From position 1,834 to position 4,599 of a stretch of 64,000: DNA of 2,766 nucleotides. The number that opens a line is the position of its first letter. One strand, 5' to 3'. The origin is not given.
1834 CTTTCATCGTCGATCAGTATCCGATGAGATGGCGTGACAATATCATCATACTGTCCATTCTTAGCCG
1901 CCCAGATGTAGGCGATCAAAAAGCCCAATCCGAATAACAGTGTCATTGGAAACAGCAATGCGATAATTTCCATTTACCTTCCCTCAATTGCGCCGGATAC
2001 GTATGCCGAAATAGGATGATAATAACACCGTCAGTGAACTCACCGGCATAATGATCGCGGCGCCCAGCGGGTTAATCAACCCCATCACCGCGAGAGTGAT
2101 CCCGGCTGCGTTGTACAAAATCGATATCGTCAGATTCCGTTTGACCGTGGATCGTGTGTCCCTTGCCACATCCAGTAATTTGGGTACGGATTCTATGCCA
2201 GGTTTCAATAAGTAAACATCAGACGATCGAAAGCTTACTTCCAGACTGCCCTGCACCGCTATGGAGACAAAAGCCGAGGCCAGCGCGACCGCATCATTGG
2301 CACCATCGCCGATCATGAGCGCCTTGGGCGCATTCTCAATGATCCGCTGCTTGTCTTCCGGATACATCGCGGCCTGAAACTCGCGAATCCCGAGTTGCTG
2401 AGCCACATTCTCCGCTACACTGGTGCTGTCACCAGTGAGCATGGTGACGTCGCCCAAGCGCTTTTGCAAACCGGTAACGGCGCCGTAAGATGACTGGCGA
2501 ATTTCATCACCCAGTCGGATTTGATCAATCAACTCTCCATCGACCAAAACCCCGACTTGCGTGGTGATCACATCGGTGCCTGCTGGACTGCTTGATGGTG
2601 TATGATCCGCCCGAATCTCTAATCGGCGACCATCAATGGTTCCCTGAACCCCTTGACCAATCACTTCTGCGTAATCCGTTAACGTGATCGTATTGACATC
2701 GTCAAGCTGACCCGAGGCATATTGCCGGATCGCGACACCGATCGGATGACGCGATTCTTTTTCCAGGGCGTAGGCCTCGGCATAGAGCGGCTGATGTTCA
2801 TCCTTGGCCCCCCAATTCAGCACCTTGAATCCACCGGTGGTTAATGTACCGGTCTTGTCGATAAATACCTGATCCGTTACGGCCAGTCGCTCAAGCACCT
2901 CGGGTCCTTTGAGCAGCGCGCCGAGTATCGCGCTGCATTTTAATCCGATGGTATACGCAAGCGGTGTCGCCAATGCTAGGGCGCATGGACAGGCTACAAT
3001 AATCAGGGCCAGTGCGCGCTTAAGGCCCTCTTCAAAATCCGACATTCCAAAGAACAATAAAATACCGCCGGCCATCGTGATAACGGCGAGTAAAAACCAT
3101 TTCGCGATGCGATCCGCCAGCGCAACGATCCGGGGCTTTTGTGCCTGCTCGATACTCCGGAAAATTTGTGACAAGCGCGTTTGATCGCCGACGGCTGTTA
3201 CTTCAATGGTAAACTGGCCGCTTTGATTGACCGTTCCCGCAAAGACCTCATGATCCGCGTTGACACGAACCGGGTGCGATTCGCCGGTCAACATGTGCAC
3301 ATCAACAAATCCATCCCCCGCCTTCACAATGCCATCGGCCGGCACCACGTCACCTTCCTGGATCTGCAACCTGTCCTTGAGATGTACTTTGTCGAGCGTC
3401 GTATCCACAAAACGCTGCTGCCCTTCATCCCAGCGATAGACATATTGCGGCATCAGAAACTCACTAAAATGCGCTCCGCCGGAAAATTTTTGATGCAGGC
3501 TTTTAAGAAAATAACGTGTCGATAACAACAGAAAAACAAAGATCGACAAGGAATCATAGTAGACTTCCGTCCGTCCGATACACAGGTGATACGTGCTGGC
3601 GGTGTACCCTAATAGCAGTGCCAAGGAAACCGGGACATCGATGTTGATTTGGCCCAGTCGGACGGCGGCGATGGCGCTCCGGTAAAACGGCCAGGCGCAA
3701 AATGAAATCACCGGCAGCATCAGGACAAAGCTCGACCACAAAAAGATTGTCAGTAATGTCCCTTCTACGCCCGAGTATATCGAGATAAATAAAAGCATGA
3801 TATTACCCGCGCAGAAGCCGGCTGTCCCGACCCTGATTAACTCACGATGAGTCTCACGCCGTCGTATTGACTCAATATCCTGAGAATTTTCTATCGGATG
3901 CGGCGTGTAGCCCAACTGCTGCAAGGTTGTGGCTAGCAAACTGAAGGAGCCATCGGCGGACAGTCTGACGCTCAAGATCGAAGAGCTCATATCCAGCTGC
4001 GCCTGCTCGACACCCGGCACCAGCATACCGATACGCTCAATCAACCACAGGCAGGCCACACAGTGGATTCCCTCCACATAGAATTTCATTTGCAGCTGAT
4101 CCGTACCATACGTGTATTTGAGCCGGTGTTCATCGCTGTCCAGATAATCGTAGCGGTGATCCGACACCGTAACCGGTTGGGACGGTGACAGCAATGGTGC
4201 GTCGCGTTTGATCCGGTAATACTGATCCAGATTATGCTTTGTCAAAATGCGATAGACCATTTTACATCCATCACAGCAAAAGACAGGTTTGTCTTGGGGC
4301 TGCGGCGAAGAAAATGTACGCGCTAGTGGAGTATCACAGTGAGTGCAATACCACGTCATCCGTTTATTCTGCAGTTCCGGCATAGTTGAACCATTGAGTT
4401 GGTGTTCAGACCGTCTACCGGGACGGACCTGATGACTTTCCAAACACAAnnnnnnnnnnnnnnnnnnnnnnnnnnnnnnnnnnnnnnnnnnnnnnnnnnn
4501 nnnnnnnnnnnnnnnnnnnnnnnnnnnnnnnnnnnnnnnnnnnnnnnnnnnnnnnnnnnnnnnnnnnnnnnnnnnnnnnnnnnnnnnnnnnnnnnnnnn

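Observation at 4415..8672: Three uncharacterised membrane redox proteins translationally coupled between the ACIII operon and the cbb3 maturation genes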

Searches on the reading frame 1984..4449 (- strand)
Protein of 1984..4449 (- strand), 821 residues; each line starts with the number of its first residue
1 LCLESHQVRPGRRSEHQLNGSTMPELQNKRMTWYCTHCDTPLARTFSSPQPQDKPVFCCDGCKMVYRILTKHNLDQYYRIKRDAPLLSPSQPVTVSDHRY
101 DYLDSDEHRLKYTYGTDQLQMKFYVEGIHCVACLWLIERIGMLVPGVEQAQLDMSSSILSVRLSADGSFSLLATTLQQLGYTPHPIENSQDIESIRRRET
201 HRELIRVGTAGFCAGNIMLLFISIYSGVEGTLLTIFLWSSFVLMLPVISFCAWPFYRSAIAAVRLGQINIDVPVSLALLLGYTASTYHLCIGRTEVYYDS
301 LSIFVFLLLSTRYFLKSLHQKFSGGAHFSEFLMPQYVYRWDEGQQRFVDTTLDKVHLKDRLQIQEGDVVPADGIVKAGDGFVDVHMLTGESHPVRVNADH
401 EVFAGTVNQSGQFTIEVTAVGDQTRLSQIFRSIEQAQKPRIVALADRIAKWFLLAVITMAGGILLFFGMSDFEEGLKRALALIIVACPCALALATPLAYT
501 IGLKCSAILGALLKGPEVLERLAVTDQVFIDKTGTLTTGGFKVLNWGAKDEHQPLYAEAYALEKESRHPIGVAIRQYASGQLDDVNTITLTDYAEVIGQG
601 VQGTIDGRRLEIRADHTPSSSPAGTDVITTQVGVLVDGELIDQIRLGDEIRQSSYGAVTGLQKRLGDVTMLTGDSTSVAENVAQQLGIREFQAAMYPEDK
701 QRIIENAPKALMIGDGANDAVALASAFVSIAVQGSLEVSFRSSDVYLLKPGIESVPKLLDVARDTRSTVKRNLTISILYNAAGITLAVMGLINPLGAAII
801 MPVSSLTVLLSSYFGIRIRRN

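Call 6: search_protein_families(library=pfam, proteins=[window:1984-4449:-], max_evalue=0.1)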
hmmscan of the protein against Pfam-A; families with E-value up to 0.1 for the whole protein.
window:1984-4449:- (821 aa): 4 families
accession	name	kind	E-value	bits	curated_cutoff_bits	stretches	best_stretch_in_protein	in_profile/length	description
PF00122.25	E1-E2_ATPase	-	1.3e-42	145.9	28.1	1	346-504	14-176/181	E1-E2 ATPase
PF00702.32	Hydrolase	-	3.7e-18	67.1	26.4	1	528-726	4-190/191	haloacid dehalogenase-like hydrolase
PF12156.14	ATPase-cat_bd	-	1.2e-10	42.4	27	1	35-112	2-81/86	Putative metal-binding domain of cation transport ATPase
PF00403.32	HMA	-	0.00011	23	24.8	1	123-182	2-62/62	Heavy-metal-associated domain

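Call 7: search_protein_families(library=ncbifam, proteins=[window:1984-4449:-], max_evalue=0.1)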
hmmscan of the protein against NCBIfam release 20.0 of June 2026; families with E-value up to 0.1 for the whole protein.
window:1984-4449:- (821 aa): 22 families
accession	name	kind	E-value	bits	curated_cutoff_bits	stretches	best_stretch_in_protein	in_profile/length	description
TIGR01525.1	ATPase-IB_hvy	subfamily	2.8e-125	419.3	346.25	1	270-813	1-558/560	heavy metal translocating P-type ATPase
TIGR01511.1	ATPase-IB1_Cu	subfamily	1.3e-109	367.6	397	1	252-813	2-539/542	copper-translocating P-type ATPase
TIGR01512.1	ATPase-IB2_Cd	subfamily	2.1e-101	340.1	313.5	1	351-812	65-489/494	cadmium family heavy metal-translocating P-type ATPase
NF007952.0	PRK10671.1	equivalog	1.1e-75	255.3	1316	1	90-806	74-814/838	copper-exporting P-type ATPase CopA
NF008262.1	PRK11033.1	equivalog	3.4e-69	234.1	1005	1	113-791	35-703/731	zinc/cadmium/mercury/lead-transporting ATPase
NF033775.1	P_type_ZntA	exception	1.6e-61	208.5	1240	1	117-791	46-704/732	Zn(II)/Cd(II)/Pb(II) translocating P-type ATPase ZntA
TIGR01494.1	ATPase_P-type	subfamily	5.9e-58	196.5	62.3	1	354-792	51-465/478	HAD-IC family P-type ATPase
TIGR01647.1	ATPase-IIIA_H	equivalog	5.1e-31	107.6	615.5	2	359-594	114-359/755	plasma-membrane proton-efflux P-type ATPase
TIGR01517.1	ATPase-IIB_Ca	equivalog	4.6e-21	74.7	507.05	2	352-544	171-379/882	calcium-translocating P-type ATPase, PMCA-type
TIGR01497.1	kdpB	equivalog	1.8e-18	66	527.9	2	630-734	427-535/675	potassium-transporting ATPase subunit KdpB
NF010609.0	PRK14010.1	equivalog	1.4e-16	59.8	1323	2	630-734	422-530/673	K(+)-transporting ATPase subunit B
TIGR01522.1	ATPase-IIA2_Ca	equivalog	7.3e-15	53.8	798.3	1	332-544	114-338/854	calcium-transporting P-type ATPase, PMR1-type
TIGR01657.1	P-ATPase-V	hypoth_equivalog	1.2e-12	46.2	618.25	2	693-743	784-837/1055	ATP13A2 family polyamine export P-type ATPase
TIGR01524.1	ATPase-IIIB_Mg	equivalog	3.6e-11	41.7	610.75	2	351-539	145-350/867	magnesium-translocating P-type ATPase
TIGR01116.1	ATPase-IIA1_Ca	equivalog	2.3e-09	35.9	703.4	2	358-569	81-309/799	calcium-translocating P-type ATPase, SERCA-type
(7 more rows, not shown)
